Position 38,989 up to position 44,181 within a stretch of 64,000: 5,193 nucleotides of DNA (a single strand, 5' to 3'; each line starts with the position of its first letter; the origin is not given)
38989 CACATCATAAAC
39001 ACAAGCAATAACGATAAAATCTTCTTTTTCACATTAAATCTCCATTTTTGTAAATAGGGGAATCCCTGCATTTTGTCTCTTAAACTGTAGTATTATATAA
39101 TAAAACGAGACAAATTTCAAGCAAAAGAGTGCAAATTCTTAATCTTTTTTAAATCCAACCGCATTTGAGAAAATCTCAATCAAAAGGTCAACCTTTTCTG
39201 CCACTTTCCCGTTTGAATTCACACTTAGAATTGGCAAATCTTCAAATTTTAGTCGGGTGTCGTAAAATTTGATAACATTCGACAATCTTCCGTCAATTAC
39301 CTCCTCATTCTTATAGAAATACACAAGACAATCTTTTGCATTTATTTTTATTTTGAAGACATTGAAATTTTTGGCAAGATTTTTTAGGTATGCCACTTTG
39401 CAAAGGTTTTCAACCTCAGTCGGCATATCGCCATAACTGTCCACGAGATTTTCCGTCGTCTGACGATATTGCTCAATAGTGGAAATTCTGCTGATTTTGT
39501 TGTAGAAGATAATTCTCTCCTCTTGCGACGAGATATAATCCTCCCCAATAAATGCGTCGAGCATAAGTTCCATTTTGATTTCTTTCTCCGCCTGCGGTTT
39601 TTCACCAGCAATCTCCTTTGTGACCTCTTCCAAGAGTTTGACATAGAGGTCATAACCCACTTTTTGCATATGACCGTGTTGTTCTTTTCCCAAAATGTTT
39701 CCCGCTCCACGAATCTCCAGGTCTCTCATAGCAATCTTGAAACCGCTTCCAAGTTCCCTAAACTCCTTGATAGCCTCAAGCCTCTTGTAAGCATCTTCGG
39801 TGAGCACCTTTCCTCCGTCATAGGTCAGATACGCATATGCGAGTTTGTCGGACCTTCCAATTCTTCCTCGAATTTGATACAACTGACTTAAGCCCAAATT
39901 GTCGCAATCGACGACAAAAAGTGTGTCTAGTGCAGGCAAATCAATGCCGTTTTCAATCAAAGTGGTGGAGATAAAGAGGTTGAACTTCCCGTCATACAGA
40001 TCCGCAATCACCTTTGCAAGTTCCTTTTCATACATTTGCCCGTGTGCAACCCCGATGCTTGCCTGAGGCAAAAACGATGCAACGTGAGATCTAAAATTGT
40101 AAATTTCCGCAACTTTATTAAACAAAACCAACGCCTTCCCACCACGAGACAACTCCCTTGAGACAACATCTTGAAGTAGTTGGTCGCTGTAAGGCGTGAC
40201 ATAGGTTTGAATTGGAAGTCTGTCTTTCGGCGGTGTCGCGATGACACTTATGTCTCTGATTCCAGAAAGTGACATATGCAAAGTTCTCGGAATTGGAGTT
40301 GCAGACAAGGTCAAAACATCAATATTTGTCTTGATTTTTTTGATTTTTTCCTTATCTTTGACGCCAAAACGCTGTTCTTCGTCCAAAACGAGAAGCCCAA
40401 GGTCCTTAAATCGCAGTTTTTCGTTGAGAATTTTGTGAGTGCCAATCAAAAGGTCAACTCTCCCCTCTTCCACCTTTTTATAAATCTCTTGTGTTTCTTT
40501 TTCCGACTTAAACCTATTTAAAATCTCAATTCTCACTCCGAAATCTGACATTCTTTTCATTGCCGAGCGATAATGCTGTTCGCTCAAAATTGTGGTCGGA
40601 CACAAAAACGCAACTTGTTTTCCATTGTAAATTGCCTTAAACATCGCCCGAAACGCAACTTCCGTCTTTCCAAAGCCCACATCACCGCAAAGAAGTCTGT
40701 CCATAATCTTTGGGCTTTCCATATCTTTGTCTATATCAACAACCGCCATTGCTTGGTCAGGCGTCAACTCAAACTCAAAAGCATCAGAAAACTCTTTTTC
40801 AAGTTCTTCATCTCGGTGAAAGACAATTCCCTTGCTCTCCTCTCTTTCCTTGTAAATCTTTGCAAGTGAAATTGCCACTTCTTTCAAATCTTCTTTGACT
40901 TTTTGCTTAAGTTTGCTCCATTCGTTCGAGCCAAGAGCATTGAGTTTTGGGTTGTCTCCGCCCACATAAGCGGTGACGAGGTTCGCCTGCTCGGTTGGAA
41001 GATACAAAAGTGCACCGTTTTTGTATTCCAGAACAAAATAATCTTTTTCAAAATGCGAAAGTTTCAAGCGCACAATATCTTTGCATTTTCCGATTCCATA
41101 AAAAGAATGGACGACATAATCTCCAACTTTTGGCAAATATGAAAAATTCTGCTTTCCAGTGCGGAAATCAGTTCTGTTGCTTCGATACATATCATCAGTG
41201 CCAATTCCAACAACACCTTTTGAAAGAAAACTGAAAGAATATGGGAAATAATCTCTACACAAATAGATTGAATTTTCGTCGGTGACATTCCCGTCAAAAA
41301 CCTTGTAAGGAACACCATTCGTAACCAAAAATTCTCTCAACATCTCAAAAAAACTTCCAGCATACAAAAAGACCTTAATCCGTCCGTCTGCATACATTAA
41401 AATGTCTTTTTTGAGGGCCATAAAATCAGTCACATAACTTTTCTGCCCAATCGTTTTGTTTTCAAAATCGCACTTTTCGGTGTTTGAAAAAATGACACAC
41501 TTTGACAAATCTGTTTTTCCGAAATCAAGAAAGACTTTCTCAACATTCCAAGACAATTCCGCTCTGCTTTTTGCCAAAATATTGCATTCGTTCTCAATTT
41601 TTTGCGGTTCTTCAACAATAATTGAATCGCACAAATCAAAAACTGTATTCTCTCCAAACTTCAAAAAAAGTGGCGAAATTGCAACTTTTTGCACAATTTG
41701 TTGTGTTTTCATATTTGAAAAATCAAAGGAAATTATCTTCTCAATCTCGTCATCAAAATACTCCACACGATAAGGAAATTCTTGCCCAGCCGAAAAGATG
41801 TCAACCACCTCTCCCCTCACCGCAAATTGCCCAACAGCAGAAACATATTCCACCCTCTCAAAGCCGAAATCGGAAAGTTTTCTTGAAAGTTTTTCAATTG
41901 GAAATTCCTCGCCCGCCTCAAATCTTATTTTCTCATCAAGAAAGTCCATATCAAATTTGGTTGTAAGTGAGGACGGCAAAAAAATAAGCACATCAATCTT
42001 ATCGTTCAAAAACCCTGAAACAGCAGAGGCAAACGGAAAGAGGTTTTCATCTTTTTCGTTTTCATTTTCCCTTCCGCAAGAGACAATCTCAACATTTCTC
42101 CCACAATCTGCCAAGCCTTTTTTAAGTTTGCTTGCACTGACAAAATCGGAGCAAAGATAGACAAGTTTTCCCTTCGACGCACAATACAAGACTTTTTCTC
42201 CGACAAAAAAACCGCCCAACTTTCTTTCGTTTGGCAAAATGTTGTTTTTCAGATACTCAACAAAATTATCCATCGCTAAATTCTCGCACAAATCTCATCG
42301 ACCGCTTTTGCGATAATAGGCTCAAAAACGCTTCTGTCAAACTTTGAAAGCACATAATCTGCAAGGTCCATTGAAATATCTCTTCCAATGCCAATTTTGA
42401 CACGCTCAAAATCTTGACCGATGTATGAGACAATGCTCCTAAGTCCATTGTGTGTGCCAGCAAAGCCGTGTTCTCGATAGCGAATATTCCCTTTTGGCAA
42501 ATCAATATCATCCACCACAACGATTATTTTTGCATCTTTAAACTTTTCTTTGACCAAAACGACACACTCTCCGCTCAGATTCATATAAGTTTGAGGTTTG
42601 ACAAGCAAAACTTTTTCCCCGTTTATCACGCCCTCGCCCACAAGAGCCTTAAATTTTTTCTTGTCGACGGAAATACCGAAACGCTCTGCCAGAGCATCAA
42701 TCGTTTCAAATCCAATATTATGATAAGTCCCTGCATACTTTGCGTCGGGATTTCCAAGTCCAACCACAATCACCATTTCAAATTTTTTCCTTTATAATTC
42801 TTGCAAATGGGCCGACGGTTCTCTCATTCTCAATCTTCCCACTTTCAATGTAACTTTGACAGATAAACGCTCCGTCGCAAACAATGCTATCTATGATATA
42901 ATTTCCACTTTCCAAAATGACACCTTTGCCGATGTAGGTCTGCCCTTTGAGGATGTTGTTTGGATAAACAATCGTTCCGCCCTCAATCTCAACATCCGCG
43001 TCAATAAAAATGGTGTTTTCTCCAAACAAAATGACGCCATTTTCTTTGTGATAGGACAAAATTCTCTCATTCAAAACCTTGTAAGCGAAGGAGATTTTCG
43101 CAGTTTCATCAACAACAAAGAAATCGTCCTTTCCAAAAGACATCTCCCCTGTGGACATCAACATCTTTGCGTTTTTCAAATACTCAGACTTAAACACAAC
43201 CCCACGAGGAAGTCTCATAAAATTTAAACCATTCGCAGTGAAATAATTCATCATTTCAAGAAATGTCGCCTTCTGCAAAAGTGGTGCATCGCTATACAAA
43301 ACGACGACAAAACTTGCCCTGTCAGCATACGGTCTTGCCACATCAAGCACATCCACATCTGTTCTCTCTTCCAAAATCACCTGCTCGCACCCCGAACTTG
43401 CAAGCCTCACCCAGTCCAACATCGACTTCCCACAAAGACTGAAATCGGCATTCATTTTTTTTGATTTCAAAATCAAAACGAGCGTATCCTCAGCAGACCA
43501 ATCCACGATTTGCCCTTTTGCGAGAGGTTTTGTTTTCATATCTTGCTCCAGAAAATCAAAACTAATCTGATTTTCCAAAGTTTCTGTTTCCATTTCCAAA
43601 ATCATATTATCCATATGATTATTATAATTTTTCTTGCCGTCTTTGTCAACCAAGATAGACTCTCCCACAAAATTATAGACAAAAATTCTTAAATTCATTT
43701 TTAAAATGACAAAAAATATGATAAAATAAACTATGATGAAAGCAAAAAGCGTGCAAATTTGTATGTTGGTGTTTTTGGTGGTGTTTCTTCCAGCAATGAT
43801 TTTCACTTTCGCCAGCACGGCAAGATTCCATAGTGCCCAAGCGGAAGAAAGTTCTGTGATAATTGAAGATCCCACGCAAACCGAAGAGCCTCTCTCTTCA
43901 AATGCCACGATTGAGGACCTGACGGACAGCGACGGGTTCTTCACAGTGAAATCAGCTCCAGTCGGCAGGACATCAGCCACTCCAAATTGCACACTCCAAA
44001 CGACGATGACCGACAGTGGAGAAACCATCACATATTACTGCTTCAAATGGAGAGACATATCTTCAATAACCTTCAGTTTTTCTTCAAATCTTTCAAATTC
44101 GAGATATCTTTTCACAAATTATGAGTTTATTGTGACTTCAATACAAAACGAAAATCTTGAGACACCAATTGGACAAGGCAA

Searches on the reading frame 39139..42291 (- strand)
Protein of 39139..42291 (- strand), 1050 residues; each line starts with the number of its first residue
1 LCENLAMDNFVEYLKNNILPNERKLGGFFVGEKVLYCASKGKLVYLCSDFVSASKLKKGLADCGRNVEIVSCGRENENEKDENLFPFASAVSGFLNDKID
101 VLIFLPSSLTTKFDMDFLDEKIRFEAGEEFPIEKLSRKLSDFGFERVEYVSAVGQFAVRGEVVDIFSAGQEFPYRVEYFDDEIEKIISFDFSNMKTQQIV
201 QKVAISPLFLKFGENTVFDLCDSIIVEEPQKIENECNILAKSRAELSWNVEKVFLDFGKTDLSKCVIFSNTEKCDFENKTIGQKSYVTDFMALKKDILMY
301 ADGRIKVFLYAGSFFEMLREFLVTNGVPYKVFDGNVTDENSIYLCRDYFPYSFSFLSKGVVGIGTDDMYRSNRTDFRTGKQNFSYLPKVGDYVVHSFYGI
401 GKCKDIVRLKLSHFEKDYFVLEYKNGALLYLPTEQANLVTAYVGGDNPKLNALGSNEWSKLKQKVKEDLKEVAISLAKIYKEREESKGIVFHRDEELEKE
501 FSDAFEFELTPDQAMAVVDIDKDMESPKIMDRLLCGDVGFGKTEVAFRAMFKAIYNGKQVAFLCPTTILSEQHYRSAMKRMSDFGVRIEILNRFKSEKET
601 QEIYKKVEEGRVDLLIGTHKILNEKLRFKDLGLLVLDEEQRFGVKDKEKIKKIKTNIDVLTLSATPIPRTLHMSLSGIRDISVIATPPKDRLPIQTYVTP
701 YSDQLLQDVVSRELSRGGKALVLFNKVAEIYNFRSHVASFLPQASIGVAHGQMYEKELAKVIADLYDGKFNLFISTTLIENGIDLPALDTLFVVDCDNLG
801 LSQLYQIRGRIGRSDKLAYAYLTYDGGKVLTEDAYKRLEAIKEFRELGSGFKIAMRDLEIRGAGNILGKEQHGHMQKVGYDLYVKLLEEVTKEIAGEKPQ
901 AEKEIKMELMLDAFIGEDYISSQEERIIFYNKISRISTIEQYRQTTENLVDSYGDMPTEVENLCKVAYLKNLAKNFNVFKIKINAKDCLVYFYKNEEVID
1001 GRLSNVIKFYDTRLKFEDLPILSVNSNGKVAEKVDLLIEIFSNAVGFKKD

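Call 15: search_protein_families(library=pfam, proteins=[window:39139-42291:-], max_evalue=0.001)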
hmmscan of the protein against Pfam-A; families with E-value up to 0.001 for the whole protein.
window:39139-42291:- (1050 aa): 6 families
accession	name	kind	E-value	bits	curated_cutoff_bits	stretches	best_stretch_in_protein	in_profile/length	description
PF00270.35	DEAD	-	4.6e-24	85.5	26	1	511-671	2-164/167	DEAD/DEAH box helicase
PF03461.20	TRCF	-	1.1e-21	77.5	25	1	910-997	2-89/95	TRCF domain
PF17757.6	UvrB_inter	-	2.8e-21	75.9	22.9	1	122-207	1-87/91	UvrB interaction domain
PF00271.37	Helicase_C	-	1.2e-18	67.8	23.5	1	707-814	7-109/110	Helicase conserved C-terminal domain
PF02559.22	CarD_TRCF_RID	-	1.6e-14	54.1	23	1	388-443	2-57/57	CarD-like/TRCF RID domain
PF04851.21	ResIII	-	2.1e-08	34.7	22.5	1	507-666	2-162/164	Type III restriction enzyme, res subunit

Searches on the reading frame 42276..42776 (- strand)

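Call 15: search_protein_families(library=pfam, proteins=[window:42276-42776:-], max_evalue=0.001)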
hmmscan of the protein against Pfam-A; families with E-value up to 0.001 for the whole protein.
window:42276-42776:- (166 aa): 1 family
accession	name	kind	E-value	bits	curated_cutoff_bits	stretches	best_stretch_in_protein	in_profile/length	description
PF01195.25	Pept_tRNA_hydro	-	2.5e-55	187.6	27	1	3-162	1-163/183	Peptidyl-tRNA hydrolase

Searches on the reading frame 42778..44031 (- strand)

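Call 15: search_protein_families(library=pfam, proteins=[window:42778-44031:-], max_evalue=0.001)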
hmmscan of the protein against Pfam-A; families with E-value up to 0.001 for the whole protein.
window:42778-44031:- (417 aa): 0 families

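Call 77: search_protein_families(library=pfam, proteins=[window:42778-44031:-], max_evalue=0.01)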
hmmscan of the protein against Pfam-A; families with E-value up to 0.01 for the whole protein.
window:42778-44031:- (417 aa): 1 family
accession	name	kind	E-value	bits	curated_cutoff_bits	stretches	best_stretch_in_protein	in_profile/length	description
PF00132.30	Hexapep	-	0.0054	16.8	27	1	346-379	1-34/36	Bacterial transferase hexapeptide (six repeats)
